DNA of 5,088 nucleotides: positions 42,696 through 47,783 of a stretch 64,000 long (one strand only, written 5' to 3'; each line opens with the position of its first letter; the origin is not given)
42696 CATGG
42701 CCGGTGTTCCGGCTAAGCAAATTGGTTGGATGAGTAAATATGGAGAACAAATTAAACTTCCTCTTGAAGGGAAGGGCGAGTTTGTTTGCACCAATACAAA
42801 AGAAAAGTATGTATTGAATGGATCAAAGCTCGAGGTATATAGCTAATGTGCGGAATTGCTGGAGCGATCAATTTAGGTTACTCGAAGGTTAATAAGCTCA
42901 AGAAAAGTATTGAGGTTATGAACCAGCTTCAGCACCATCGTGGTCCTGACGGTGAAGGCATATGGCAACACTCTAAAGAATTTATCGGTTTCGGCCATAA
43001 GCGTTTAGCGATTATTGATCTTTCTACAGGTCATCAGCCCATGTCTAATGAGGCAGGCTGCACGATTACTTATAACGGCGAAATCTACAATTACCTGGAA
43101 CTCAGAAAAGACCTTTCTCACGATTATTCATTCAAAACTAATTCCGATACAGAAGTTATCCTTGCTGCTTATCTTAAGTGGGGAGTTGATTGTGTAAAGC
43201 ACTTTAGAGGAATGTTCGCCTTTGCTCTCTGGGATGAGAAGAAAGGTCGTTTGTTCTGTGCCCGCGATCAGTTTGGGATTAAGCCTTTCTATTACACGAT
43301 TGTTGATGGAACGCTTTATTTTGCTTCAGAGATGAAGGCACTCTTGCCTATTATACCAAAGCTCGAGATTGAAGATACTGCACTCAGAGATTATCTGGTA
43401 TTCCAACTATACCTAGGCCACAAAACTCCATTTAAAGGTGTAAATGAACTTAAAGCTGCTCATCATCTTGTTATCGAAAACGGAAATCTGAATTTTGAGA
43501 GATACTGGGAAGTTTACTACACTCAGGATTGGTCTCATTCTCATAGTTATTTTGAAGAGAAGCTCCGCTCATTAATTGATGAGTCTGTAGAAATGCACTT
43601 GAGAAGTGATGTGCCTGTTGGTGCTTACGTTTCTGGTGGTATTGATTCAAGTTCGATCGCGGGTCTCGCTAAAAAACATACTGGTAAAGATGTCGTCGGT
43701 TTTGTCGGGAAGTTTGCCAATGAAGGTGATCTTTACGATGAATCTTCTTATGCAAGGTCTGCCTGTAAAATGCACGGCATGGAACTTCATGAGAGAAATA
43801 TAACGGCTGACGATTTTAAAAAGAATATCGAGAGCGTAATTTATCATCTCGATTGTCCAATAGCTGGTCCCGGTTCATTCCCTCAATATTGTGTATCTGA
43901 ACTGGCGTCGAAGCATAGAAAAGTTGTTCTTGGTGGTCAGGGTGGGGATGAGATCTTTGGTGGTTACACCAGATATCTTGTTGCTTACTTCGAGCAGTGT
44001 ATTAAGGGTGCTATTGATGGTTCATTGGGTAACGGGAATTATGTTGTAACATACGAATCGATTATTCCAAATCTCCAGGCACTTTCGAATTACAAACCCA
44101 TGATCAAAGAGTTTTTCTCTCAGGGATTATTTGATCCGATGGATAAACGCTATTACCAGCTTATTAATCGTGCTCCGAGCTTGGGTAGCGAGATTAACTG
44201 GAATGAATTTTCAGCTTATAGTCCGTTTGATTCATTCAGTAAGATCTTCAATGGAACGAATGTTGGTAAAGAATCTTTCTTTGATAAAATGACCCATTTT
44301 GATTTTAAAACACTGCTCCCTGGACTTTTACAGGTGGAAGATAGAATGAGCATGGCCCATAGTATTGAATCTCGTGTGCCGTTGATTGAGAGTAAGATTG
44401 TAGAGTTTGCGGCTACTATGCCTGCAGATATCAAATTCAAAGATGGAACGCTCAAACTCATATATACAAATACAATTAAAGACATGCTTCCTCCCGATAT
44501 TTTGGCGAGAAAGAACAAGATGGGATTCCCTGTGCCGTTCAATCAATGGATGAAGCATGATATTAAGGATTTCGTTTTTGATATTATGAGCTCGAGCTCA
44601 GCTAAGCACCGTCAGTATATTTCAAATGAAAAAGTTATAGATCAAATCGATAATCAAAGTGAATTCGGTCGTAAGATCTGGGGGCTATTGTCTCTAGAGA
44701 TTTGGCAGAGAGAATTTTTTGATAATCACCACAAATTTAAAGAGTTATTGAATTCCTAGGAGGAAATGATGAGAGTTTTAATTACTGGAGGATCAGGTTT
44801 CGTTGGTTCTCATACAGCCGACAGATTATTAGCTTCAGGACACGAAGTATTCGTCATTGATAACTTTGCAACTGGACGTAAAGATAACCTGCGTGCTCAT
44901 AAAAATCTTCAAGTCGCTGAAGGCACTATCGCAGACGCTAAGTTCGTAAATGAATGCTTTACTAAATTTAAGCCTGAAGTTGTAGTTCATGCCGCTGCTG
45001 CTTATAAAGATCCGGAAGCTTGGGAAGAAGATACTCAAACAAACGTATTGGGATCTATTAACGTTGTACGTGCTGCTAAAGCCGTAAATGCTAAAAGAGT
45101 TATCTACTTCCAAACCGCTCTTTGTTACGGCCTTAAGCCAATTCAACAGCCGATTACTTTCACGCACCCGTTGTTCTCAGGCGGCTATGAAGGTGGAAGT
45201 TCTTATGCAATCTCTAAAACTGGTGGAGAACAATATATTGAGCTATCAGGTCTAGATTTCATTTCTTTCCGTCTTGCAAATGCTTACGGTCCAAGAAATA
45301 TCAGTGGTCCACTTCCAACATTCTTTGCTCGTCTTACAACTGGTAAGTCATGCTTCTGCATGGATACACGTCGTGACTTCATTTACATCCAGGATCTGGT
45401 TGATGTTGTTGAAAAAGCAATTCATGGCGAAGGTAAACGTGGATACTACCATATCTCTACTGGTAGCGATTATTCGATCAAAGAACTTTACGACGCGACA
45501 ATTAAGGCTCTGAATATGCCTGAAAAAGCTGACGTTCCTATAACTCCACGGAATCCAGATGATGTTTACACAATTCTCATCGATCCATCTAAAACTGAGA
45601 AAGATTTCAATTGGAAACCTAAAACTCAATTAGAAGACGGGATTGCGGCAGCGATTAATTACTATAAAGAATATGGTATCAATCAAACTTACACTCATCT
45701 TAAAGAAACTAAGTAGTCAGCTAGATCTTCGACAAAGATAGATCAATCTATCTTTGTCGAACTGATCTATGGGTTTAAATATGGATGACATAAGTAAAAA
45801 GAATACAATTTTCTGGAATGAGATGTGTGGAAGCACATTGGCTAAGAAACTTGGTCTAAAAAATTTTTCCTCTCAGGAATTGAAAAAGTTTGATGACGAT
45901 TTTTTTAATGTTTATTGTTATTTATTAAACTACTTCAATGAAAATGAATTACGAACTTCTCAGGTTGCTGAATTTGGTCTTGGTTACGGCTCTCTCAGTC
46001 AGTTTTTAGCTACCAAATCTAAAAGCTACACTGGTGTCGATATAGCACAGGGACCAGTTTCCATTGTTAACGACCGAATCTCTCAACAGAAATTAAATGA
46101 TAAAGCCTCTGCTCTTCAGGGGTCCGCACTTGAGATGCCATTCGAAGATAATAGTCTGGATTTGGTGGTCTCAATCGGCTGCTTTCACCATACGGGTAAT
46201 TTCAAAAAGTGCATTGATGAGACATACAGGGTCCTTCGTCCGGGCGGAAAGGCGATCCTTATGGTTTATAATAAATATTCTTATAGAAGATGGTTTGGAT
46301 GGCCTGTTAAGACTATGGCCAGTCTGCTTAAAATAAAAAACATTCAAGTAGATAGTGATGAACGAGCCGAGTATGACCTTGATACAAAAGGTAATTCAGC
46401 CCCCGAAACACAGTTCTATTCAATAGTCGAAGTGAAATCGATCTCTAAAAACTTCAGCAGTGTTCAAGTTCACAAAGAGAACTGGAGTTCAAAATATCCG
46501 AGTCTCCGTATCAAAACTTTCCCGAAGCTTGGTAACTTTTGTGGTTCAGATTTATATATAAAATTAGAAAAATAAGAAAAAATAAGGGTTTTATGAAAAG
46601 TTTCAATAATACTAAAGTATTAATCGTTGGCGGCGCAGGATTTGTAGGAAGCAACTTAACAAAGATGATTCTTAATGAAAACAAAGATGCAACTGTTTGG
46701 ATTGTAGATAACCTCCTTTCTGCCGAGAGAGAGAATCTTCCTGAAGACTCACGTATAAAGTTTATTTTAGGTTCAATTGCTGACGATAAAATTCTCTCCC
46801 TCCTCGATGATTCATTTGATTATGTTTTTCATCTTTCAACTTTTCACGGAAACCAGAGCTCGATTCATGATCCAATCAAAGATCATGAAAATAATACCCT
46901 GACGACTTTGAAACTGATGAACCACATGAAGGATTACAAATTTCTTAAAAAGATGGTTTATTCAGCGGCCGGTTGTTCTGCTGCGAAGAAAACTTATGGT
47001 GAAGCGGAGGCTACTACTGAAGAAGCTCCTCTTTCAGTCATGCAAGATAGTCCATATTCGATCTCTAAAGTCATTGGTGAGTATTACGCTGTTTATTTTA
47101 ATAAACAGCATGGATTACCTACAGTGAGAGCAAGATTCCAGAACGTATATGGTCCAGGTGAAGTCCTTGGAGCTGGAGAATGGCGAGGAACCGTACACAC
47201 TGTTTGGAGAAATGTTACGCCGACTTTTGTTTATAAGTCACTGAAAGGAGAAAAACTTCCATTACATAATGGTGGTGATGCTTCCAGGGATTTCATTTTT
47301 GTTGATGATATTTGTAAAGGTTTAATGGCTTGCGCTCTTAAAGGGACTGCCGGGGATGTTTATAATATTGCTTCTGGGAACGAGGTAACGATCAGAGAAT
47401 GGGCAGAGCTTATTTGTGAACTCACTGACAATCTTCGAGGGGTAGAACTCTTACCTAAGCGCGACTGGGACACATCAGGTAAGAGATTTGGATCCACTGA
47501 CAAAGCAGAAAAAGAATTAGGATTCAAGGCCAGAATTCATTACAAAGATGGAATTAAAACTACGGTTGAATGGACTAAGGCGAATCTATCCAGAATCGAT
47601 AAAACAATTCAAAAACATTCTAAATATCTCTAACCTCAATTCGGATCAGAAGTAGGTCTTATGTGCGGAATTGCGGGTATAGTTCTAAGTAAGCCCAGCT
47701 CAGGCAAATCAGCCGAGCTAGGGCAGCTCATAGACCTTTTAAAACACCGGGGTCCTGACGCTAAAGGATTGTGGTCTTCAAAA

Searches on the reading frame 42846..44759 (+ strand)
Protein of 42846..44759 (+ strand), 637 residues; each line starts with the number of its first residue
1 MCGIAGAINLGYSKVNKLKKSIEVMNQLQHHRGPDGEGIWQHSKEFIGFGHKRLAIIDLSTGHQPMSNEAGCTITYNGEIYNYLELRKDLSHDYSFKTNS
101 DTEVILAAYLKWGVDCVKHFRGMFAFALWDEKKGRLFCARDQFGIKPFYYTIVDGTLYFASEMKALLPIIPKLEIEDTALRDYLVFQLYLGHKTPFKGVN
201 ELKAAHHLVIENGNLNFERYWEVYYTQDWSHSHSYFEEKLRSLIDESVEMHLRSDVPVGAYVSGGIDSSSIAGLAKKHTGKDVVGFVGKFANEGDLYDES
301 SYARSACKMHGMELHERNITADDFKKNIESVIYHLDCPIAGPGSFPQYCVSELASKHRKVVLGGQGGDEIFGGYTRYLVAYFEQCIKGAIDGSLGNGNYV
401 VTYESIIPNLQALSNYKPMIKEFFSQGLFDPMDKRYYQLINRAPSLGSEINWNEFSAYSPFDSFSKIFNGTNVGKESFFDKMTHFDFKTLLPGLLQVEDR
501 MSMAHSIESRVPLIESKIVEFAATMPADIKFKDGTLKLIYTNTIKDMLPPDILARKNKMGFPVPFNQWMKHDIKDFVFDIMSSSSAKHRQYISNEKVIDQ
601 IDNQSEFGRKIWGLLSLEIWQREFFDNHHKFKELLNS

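Call 45: search_protein_families(library=pfam, proteins=[window:42846-44759:+], max_evalue=0.0001)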
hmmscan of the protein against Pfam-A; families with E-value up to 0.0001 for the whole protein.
window:42846-44759:+ (637 aa): 4 families
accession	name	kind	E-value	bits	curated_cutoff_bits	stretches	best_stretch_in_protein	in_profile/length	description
PF00733.27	Asn_synthase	-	7.8e-86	289.3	21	1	239-622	1-354/354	Asparagine synthase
PF13537.11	GATase_7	-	2.7e-48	163.4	25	1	51-167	1-122/123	Glutamine amidotransferase domain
PF13522.11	GATase_6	-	1.4e-42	145.2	27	1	34-162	1-130/130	Glutamine amidotransferase domain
PF12481.13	DUF3700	-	6.2e-05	23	27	0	116-163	125-173/228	Aluminium induced protein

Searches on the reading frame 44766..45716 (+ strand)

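Call 45: search_protein_families(library=pfam, proteins=[window:44766-45716:+], max_evalue=0.0001)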
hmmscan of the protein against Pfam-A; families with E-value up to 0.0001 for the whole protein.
window:44766-45716:+ (316 aa): 7 families
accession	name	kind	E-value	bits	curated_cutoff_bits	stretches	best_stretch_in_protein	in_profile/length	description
PF01370.27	Epimerase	-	6.7e-40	137.4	20.9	1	4-220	1-226/240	NAD dependent epimerase/dehydratase family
PF16363.11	GDP_Man_Dehyd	-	2e-38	133.2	27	1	5-294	1-330/332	GDP-mannose 4,6 dehydratase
PF04321.23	RmlD_sub_bind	-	3e-15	56.5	27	1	2-260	1-242/287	RmlD substrate binding domain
PF02719.21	Polysacc_synt_2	-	2.7e-12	46.9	20.2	1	4-117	1-128/293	Polysaccharide biosynthesis protein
PF13460.12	NAD_binding_10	-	1.2e-10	42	27.2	1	8-170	1-143/184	NAD(P)H-binding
PF01073.25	3Beta_HSD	-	1.3e-10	41.3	22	1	5-158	1-157/280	3-beta hydroxysteroid dehydrogenase/isomerase family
PF07993.18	NAD_binding_4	-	6.9e-09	35.7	20.1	1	71-160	90-190/258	Male sterility protein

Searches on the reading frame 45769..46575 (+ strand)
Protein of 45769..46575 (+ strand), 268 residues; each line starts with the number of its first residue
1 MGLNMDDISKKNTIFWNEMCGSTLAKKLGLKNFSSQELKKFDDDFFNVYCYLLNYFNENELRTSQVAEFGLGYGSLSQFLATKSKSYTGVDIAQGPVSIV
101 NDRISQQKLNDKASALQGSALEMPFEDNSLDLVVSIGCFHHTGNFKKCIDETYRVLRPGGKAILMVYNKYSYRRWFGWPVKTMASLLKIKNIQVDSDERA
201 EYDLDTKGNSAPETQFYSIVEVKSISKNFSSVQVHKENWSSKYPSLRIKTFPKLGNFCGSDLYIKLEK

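Call 45: search_protein_families(library=pfam, proteins=[window:45769-46575:+], max_evalue=0.0001)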
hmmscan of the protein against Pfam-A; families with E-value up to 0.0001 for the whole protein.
window:45769-46575:+ (268 aa): 7 families
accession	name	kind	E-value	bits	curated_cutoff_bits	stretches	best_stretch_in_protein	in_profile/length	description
PF08241.18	Methyltransf_11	-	6.7e-21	75.2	21.2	1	68-163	2-94/95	Methyltransferase domain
PF13649.12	Methyltransf_25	-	5.3e-19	69.2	27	1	66-160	1-97/97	Methyltransferase domain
PF08242.18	Methyltransf_12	-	4.4e-13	50.2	30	1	68-161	2-97/98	Methyltransferase domain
PF13847.12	Methyltransf_31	-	2.7e-12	47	27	1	65-165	6-110/145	Methyltransferase domain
PF13489.12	Methyltransf_23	-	8.9e-12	45.5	27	1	48-177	8-130/164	Methyltransferase domain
PF05175.20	MTS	-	7.3e-08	32.7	23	1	52-175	23-149/170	Methyltransferase small domain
PF01209.24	Ubie_methyltran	-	1.2e-07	31.8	20.1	1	83-167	71-154/233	ubiE/COQ5 methyltransferase family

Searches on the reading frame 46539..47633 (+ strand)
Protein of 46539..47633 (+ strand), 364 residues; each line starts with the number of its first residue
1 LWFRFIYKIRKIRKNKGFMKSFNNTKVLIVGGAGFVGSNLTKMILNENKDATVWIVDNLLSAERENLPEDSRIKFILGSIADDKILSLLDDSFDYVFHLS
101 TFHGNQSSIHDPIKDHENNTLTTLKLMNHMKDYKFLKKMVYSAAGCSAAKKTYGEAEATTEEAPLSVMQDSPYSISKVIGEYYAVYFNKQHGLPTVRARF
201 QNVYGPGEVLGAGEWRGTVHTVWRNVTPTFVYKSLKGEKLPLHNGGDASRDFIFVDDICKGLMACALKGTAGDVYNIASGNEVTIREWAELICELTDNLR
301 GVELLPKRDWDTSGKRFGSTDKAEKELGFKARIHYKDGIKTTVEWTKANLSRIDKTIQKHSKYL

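Call 46: search_protein_families(library=pfam, proteins=[window:46539-47633:+], max_evalue=0.0001)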
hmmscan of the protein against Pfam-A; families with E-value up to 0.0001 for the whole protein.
window:46539-47633:+ (364 aa): 5 families
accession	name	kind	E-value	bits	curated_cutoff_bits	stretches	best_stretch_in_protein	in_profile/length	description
PF01370.27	Epimerase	-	2.3e-38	132.4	20.9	1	27-278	1-240/240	NAD dependent epimerase/dehydratase family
PF16363.11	GDP_Man_Dehyd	-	9.7e-34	117.7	27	1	28-341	1-331/332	GDP-mannose 4,6 dehydratase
PF01073.25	3Beta_HSD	-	9.5e-10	38.4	22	1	28-208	1-186/280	3-beta hydroxysteroid dehydrogenase/isomerase family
PF02719.21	Polysacc_synt_2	-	5.9e-08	32.7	20.2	1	27-298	1-249/293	Polysaccharide biosynthesis protein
PF07993.18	NAD_binding_4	-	9.1e-05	22.2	20.1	0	70-259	60-255/258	Male sterility protein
